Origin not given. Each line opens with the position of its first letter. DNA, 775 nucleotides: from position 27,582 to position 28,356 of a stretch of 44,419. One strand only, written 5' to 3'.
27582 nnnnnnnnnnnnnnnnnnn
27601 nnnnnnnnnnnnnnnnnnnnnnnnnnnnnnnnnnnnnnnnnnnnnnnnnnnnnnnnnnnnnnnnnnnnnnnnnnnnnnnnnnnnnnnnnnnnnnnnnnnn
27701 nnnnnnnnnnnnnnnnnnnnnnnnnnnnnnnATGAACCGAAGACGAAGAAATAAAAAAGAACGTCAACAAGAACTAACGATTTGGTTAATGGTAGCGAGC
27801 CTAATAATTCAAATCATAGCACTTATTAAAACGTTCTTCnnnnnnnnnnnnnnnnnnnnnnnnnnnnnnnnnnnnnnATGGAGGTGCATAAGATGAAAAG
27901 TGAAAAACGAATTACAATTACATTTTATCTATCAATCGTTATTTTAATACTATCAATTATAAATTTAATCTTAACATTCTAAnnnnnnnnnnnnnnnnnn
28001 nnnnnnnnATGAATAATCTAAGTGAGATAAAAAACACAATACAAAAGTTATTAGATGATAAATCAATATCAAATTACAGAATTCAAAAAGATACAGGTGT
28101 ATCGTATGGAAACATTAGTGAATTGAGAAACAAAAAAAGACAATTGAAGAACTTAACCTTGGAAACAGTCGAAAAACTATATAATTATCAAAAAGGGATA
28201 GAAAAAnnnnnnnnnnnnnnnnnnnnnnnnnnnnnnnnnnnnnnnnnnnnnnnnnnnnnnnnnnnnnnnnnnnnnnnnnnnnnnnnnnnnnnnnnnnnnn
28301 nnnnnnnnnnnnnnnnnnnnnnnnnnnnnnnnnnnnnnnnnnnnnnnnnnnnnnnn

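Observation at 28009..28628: Stand-alone HTH-domain protein with unknown C-terminal domain in the moron position just inside attP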

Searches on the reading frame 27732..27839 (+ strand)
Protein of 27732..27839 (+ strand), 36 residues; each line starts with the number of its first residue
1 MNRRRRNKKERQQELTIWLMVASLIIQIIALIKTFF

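Call 65: search_protein_families(library=phrogs, proteins=[window:27732-27839:+], max_evalue=1)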
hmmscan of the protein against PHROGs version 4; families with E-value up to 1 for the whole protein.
seq(36 aa): 1 family
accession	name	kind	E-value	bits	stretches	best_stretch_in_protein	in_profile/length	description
phrog_36926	-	unknown function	0.15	13.1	1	12-36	67-91/174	-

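Call 66: search_protein_families(library=pfam, proteins=[window:27732-27839:+], max_evalue=10)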
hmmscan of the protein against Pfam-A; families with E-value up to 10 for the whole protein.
seq(36 aa): 0 families

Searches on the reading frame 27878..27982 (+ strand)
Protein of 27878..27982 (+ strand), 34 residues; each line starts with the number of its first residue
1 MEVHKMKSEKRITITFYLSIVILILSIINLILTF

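Call 16: search_protein_families(library=padloc, proteins=[window:27878-27982:+], max_evalue=1)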
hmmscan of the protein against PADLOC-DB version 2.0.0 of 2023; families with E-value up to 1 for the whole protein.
window:27878-27982:+ (34 aa): 0 families

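Call 17: search_protein_families(library=ncbifam, proteins=[window:27878-27982:+], max_evalue=1)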
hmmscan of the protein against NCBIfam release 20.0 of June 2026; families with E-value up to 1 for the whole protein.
window:27878-27982:+ (34 aa): 0 families

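Call 65: search_protein_families(library=phrogs, proteins=[window:27893-27979:+], max_evalue=1)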
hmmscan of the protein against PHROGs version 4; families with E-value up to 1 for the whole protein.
seq(29 aa): 1 family
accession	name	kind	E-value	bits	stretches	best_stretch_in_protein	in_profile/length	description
phrog_31339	-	unknown function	0.57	11.1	1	9-27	27-45/50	-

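Call 66: search_protein_families(library=pfam, proteins=[window:27893-27979:+], max_evalue=10)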
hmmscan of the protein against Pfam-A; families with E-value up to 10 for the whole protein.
seq(29 aa): 1 family
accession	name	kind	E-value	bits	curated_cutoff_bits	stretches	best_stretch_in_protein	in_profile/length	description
PF04790.18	Sarcoglycan_1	-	0.21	11.3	32.5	1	5-29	7-31/259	Sarcoglycan complex subunit protein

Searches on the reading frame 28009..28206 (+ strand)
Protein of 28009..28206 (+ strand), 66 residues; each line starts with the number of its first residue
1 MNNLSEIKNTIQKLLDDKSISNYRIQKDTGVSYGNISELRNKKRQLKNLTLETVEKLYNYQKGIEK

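Call 81: find_related_loci(query=A3, collection=viral_contigs, flank=1500)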
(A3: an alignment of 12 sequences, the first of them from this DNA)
Query A3 (66 aa) in viral_contigs; peptide patterns used: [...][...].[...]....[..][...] (x = any residue, [..] = any of these).
42 stretches matched a pattern; 35 encode a relative of the query (tblastn E <= 1e-3); 35 distinct loci.
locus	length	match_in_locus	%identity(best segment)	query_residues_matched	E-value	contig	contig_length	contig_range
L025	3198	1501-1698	100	1-66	2e-39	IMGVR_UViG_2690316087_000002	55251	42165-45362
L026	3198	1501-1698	100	1-66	2e-39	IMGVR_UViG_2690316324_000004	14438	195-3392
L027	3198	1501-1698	100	1-66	2e-39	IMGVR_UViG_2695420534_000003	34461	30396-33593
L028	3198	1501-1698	100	1-66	2e-39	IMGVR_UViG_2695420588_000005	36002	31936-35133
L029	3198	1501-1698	98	1-66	6e-39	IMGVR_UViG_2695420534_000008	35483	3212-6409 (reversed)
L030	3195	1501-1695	75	1-65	5e-28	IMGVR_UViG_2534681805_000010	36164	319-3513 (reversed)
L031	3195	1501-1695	75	1-65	2e-27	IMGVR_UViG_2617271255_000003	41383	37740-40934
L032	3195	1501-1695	75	1-65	2e-27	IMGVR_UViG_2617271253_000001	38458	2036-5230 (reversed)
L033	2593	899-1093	72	1-65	4e-26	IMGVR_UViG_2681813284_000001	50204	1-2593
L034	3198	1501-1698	64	1-66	8e-24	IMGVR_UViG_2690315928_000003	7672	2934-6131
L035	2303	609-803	58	1-65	4e-22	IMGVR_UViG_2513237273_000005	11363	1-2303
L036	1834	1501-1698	55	1-66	5e-20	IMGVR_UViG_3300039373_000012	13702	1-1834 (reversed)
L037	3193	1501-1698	55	1-66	7e-20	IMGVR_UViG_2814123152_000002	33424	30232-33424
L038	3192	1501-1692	58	1-65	4e-18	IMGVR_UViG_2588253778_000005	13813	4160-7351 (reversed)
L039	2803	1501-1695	49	1-65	2e-17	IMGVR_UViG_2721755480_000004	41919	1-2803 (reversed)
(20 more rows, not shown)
